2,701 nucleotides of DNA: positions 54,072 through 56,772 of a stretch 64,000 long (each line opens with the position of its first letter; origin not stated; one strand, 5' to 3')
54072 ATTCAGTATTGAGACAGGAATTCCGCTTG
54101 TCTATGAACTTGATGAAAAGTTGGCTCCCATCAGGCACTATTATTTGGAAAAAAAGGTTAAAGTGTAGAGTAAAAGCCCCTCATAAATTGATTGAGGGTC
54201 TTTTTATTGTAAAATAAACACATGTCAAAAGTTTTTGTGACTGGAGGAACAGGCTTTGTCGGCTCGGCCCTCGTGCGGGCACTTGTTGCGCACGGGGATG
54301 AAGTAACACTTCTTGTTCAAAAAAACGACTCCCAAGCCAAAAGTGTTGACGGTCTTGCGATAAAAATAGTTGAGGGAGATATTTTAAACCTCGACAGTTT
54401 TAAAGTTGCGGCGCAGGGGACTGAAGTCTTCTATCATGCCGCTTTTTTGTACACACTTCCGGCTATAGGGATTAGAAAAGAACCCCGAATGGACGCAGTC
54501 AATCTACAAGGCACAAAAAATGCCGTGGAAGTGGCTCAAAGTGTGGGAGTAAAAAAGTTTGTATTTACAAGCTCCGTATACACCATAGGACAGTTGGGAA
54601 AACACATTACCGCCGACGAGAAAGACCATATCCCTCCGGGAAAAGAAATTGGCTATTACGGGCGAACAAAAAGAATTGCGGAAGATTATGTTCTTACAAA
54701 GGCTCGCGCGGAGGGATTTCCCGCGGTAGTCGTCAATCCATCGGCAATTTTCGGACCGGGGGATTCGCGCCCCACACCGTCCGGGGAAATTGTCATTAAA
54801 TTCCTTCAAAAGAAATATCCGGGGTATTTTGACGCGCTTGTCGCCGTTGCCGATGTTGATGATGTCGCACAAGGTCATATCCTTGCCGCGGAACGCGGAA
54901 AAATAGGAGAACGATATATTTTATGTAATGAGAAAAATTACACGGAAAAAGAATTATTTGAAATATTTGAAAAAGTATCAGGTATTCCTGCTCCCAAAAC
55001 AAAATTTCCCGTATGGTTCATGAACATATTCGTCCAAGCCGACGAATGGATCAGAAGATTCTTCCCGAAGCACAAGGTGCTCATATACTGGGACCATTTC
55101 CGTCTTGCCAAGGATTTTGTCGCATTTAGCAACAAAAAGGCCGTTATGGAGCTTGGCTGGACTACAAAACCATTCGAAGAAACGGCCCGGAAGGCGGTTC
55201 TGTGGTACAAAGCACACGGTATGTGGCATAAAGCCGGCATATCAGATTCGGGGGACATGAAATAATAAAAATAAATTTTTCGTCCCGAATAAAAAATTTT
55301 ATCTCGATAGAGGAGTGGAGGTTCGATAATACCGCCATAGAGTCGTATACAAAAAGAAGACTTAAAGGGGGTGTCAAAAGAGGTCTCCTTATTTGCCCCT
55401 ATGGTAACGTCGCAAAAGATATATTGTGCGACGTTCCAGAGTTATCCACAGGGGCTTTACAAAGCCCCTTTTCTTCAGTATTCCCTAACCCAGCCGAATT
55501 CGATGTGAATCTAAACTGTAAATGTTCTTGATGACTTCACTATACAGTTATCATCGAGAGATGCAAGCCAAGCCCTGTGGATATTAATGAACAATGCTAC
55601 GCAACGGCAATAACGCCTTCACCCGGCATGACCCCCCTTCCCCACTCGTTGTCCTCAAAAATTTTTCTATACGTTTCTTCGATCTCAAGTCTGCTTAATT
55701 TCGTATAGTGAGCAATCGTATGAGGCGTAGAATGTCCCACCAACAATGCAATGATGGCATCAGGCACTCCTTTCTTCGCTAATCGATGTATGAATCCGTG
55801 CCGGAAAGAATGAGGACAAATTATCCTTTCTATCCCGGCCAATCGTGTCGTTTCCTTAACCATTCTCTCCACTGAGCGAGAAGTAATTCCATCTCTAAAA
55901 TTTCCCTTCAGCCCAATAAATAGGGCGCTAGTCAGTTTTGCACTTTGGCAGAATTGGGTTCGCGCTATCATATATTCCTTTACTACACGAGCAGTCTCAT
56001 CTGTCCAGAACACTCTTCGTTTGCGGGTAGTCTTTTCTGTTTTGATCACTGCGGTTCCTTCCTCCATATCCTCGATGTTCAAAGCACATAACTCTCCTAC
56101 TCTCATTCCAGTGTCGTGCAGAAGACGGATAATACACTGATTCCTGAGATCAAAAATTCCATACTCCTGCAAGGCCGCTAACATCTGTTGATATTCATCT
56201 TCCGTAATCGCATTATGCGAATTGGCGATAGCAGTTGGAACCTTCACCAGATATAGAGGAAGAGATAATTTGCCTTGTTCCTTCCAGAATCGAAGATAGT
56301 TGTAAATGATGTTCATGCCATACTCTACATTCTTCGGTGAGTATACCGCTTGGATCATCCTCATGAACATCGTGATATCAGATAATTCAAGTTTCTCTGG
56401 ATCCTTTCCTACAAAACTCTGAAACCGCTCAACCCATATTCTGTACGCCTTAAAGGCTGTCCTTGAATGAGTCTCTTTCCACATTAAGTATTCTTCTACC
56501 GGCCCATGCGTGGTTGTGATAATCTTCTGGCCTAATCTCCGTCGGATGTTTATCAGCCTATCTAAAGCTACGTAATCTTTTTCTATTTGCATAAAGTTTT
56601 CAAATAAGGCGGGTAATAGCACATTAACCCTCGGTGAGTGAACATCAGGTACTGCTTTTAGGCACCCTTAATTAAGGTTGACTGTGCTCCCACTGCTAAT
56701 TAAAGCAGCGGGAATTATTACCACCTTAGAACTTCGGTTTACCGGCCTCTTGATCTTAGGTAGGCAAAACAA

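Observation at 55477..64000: Integrated mobile element with integrase, FtsK/TraD-like ATPase, replication-relaxation protein, primase and SpoVG cargo in a reduced genome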

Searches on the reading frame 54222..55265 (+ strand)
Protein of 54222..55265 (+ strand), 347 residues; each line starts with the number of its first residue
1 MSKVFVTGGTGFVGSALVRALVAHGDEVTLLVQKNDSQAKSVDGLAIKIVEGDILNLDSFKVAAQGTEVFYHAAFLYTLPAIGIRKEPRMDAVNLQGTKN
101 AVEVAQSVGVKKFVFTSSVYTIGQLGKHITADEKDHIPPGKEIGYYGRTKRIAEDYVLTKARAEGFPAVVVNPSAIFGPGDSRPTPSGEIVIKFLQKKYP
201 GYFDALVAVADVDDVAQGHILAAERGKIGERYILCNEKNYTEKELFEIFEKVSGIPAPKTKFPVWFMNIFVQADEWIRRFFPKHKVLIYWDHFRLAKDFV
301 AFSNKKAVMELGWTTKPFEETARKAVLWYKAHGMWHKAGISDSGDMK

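Call 4: search_protein_families(library=pfam, proteins=[window:54222-55265:+], max_evalue=0.01)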
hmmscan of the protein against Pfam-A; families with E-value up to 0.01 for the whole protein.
window:54222-55265:+ (347 aa): 9 families
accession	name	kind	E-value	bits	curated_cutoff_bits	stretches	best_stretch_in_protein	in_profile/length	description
PF01370.27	Epimerase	-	3.2e-32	112.3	20.9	1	4-233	1-238/240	NAD dependent epimerase/dehydratase family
PF01073.25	3Beta_HSD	-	6.4e-31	107.8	22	1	6-224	2-230/280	3-beta hydroxysteroid dehydrogenase/isomerase family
PF07993.18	NAD_binding_4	-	4.3e-16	59.3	20.1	1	6-184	1-213/258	Male sterility protein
PF13460.12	NAD_binding_10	-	8.7e-16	58.7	27.2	1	8-175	1-145/184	NAD(P)H-binding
PF16363.11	GDP_Man_Dehyd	-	5.3e-14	52.9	27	1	5-322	1-329/332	GDP-mannose 4,6 dehydratase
PF05368.20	NmrA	-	6.9e-13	49.3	27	1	2-264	3-245/298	NmrA-like family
PF02719.21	Polysacc_synt_2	-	2.1e-09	37.4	20.2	1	4-118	1-128/293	Polysaccharide biosynthesis protein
PF04321.23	RmlD_sub_bind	-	9.8e-08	31.8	27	1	3-161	2-140/287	RmlD substrate binding domain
PF02558.23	ApbA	-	0.008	16.2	22.2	0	9-65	5-61/150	Ketopantoate reductase PanE/ApbA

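Call 68: find_encoding_contigs(protein=window:54222-55265:+, flank=10000, max_places=10)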
Protein window:54222-55265:+ (347 aa): 3 contigs read that carry it; 3 places shown.
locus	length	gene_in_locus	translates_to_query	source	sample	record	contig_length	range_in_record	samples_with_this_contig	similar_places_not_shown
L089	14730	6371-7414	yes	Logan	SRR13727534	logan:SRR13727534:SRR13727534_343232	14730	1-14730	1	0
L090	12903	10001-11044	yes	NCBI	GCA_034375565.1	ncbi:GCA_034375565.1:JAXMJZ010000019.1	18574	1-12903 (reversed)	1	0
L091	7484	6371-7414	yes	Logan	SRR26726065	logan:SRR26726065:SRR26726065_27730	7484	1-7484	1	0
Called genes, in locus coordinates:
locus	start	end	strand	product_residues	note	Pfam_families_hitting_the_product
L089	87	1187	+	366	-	PF01098:FTSW_RODA_SPOVE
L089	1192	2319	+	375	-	PF03033:Glyco_transf_28, PF02350:Epimerase_2 (faint), PF04101:Glyco_tran_28_C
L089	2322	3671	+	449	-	PF00749:tRNA-synt_1c, PF19269:Anticodon_2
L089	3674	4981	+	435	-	PF01551:Peptidase_M23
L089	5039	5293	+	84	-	-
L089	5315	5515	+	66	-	-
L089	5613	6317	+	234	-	PF00300:His_Phos_1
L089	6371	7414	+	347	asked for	PF01073:3Beta_HSD, PF01370:Epimerase, PF02719:Polysacc_synt_2, PF04321:RmlD_sub_bind, PF05368:NmrA, PF07993:NAD_binding_4, PF13460:NAD_binding_10, PF16363:GDP_Man_Dehyd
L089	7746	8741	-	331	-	PF00589:Phage_integrase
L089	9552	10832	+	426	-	PF01935:DUF87 (weak), PF02534:T4SS-DNA_transf (faint), PF10412:TrwB_AAD_bind, PF13401:AAA_22 (faint)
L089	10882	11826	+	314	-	PF13814:Replic_Relax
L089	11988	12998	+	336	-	PF01807:Zn_ribbon_DnaG, PF08275:DNAG_N (faint), PF13155:Toprim_2 (weak), PF13662:Toprim_4 (weak)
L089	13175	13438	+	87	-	-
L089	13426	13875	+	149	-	-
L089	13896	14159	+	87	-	PF04026:SpoVG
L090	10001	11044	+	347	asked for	PF01073:3Beta_HSD, PF01370:Epimerase, PF02719:Polysacc_synt_2, PF04321:RmlD_sub_bind, PF05368:NmrA, PF07993:NAD_binding_4, PF13460:NAD_binding_10, PF16363:GDP_Man_Dehyd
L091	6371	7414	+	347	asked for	PF01073:3Beta_HSD, PF01370:Epimerase, PF02719:Polysacc_synt_2, PF04321:RmlD_sub_bind, PF05368:NmrA, PF07993:NAD_binding_4, PF13460:NAD_binding_10, PF16363:GDP_Man_Dehyd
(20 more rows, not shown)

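Call 71: find_related_loci(query=window:54222-55265:+, collection=metagenome_contigs, flank=10000)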
Query window:54222-55265:+ (347 aa) in metagenome_contigs; peptide patterns used: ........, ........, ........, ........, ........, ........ (x = any residue, [..] = any of these).
217 stretches matched a pattern; 1 encode a relative of the query (tblastn E <= 1e-3); 1 distinct loci.
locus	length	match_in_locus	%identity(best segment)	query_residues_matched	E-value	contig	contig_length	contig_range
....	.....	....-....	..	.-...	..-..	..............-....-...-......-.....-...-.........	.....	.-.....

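Call 73: find_homologous_proteins(query=window:54222-55265:+, max_evalue=1e-40)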
Query window:54222-55265:+ (347 aa): 1607 proteins with E <= 1e-40 among 8000 candidates; the best 120 are listed.
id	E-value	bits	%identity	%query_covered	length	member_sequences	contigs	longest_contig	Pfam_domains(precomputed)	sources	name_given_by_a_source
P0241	4.0e-232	787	100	100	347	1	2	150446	PF04321.24,PF16363.12,PF02719.22,PF05368.20,PF01073.26,PF07993.19,PF13460.13,PF01370.28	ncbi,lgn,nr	ncbi:MAG: NAD-dependent epimerase/dehydratase family protein [Patescibacteria group bacterium]|nr:NA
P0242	6.9e-200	681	90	96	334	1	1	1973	PF04321.24,PF16363.12,PF02719.22,PF05368.20,PF01073.26,PF07993.19,PF13460.13,PF01370.28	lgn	-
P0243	1.4e-191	654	85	96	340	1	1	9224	PF04321.24,PF16363.12,PF02719.22,PF05368.20,PF01073.26,PF07993.19,PF13460.13,PF01370.28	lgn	-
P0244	1.9e-178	611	80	96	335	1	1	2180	PF04321.24,PF16363.12,PF02719.22,PF05368.20,PF01073.26,PF07993.19,PF13460.13,PF01370.28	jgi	jgi:dihydroflavonol-4-reductase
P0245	2.4e-92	328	47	99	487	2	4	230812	PF04321.24,PF16363.12,PF02719.22,PF05368.20,PF01073.26,PF07993.19,PF13460.13,PF01370.28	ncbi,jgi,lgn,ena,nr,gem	ncbi:MAG TPA: NAD-dependent epimerase/dehydratase family protein [Candidatus Omnitrophota bacterium]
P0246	1.5e-91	325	48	96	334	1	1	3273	PF08659.17,PF04321.24,PF16363.12,PF02719.22,PF05368.20,PF01073.26,PF07993.19,PF13460.13,PF01370.28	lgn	-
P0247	1.2e-90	322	47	96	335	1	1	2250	PF04321.24,PF16363.12,PF02719.22,PF05368.20,PF01073.26,PF07993.19,PF13460.13,PF01370.28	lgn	-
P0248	3.9e-90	321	47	96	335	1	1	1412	PF08659.17,PF04321.24,PF16363.12,PF02719.22,PF05368.20,PF01073.26,PF07993.19,PF13460.13,PF01370.28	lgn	-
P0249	4.7e-90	320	47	96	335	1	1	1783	PF08659.17,PF04321.24,PF16363.12,PF02719.22,PF05368.20,PF01073.26,PF07993.19,PF13460.13,PF01370.28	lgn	-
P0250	1.1e-89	319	46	96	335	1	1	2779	PF04321.24,PF16363.12,PF02719.22,PF05368.20,PF01073.26,PF07993.19,PF13460.13,PF01370.28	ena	-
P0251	2.2e-89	318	47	96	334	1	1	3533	PF04321.24,PF16363.12,PF02719.22,PF05368.20,PF01073.26,PF07993.19,PF13460.13,PF01370.28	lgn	-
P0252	5.6e-89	317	47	96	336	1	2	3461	PF04321.24,PF16363.12,PF02719.22,PF05368.20,PF01073.26,PF07993.19,PF13460.13,PF00106.32,PF01370.28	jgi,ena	-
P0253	7.6e-89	316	49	96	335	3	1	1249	PF04321.24,PF16363.12,PF02719.22,PF05368.20,PF01073.26,PF07993.19,PF13460.13,PF01370.28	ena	-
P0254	8.5e-89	316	47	96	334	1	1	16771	PF04321.24,PF16363.12,PF02719.22,PF05368.20,PF01073.26,PF07993.19,PF13460.13,PF01370.28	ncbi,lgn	-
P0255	1.2e-88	316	46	96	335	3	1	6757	PF04321.24,PF16363.12,PF02719.22,PF05368.20,PF01073.26,PF07993.19,PF13460.13,PF01370.28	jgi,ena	-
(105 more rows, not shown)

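Call 74: find_encoding_contigs(protein=P0243, flank=10000, max_places=4)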
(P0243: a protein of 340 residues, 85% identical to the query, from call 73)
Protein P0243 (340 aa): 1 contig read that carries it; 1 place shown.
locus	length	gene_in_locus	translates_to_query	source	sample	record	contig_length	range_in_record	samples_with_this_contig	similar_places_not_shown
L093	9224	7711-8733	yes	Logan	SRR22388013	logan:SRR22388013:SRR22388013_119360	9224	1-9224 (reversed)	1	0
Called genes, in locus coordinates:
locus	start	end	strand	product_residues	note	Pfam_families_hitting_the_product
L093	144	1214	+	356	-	PF00953:Glycos_transf_4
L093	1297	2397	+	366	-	PF01098:FTSW_RODA_SPOVE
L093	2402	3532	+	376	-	PF03033:Glyco_transf_28, PF04101:Glyco_tran_28_C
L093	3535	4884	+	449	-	PF00749:tRNA-synt_1c, PF19269:Anticodon_2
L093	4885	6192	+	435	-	PF06008:Laminin_I (weak), PF01551:Peptidase_M23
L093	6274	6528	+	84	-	-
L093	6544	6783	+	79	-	-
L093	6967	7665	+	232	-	PF00300:His_Phos_1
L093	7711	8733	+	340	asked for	PF01073:3Beta_HSD, PF01370:Epimerase, PF02719:Polysacc_synt_2, PF04321:RmlD_sub_bind, PF05368:NmrA, PF07993:NAD_binding_4, PF13460:NAD_binding_10, PF16363:GDP_Man_Dehyd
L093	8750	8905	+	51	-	-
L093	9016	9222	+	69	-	?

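Call 75: find_encoding_contigs(protein=P0242, flank=10000, max_places=4)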
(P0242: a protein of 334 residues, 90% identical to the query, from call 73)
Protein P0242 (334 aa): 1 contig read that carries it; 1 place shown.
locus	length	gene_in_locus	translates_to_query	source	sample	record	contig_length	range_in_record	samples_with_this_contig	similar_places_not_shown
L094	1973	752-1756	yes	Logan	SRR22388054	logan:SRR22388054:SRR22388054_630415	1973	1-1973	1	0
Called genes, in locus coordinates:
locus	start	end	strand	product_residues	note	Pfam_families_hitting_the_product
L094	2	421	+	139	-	?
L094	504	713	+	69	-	-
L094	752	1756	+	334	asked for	PF01073:3Beta_HSD, PF01370:Epimerase, PF02719:Polysacc_synt_2, PF04321:RmlD_sub_bind (weak), PF05368:NmrA, PF13460:NAD_binding_10, PF16363:GDP_Man_Dehyd, PF07993:NAD_binding_4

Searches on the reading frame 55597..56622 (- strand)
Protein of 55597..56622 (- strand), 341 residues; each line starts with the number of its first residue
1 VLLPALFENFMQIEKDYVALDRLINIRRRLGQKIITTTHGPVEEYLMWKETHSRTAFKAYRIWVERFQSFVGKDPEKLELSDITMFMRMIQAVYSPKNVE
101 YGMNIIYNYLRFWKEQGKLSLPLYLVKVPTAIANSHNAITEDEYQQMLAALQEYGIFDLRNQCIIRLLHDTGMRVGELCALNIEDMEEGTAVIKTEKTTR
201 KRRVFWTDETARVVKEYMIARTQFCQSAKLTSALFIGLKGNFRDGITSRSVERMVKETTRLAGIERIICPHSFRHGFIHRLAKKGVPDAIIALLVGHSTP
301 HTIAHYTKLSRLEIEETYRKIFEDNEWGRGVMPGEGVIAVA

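Call 4: search_protein_families(library=pfam, proteins=[window:55597-56622:-], max_evalue=0.01)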
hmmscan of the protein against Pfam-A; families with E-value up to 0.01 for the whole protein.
window:55597-56622:- (341 aa): 3 families
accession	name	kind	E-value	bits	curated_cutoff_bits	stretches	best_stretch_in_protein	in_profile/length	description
PF00589.27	Phage_integrase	-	8.6e-31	107.4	27.1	1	139-310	3-169/172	Phage integrase family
PF13495.12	Phage_int_SAM_4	-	0.0011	19.7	27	1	53-102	15-67/85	Phage integrase, N-terminal SAM-like domain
PF11917.13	DUF3435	-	0.0078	15.6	25.8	0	246-325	173-255/418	Protein of unknown function (DUF3435)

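Call 40: search_protein_families(library=ncbifam, proteins=[window:55597-56592:-], max_evalue=0.01)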
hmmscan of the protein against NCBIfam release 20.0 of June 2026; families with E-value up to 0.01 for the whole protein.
window:55597-56592:- (331 aa): 14 families
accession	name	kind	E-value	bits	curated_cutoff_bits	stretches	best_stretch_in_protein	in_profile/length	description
NF040815.2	recomb_XerA_Arch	equivalog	2.8e-42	145.1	220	1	40-308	10-263/263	site-specific tyrosine recombinase/integron integrase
TIGR02225.1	recomb_XerD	equivalog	2.5e-33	115.7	329.6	1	34-312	5-287/290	site-specific tyrosine recombinase XerD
TIGR02224.1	recomb_XerC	equivalog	7.3e-33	114.2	335.15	1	34-312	5-290/295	tyrosine recombinase XerC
NF001399.0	PRK00283.1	subfamily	2.3e-26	92.7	279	1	35-310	15-294/300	tyrosine recombinase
NF003462.0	PRK05084.1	equivalog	2.3e-18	66.1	267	1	132-311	176-356/360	tyrosine recombinase XerS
TIGR02249.1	integrase_gron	subfamily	1.5e-15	57.3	265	2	37-214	9-183/315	integron integrase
NF002331.0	PRK01287.1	subfamily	1.8e-15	56.8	371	1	128-301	141-314/365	site-specific tyrosine recombinase XerC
NF007370.0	PRK09870.1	subfamily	1.5e-11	44.3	221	1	125-297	9-177/200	tyrosine-type DNA invertase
NF007371.0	PRK09871.1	subfamily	4.8e-11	42.6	222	1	128-297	6-172/198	tyrosine-type DNA invertase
NF040693.1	recomb_GmtY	equivalog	1e-08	34.9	340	1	259-306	392-439/441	gamma-mobile-trio recombinase GmtY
NF011946.0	PRK15417.1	equivalog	2.6e-08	33.4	435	1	238-301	254-317/337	integron integrase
NF053784.1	TranRegCyprAlk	equivalog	0.0034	16.8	500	0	86-143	174-232/336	transcriptional regulator CypR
NF041502.1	integrase_1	equivalog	0.0061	15.3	350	0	257-300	318-361/484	site-specific integrase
NF047926.1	integrase_GmtZ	equivalog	0.0065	14.5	600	1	260-307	430-478/784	gamma-mobile-trio integrase GmtZ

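Call 61: search_protein_families(library=phrogs, proteins=[window:55597-56592:-], max_evalue=0.001)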
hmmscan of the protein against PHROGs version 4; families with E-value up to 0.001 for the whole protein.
window:55597-56592:- (331 aa): 5 families
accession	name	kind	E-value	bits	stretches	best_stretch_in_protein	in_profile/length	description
phrog_1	-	integration and excision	2.7e-39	136.9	1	32-314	170-450/611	integrase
phrog_216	-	integration and excision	4.6e-34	118.9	1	129-313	56-238/301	integrase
phrog_5127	-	integration and excision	3.6e-07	31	1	98-313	162-347/355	integrase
phrog_9208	-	integration and excision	4.1e-05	24.6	1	259-300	189-230/241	integrase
phrog_7685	-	integration and excision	4.3e-05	24.2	1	226-307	155-231/240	integrase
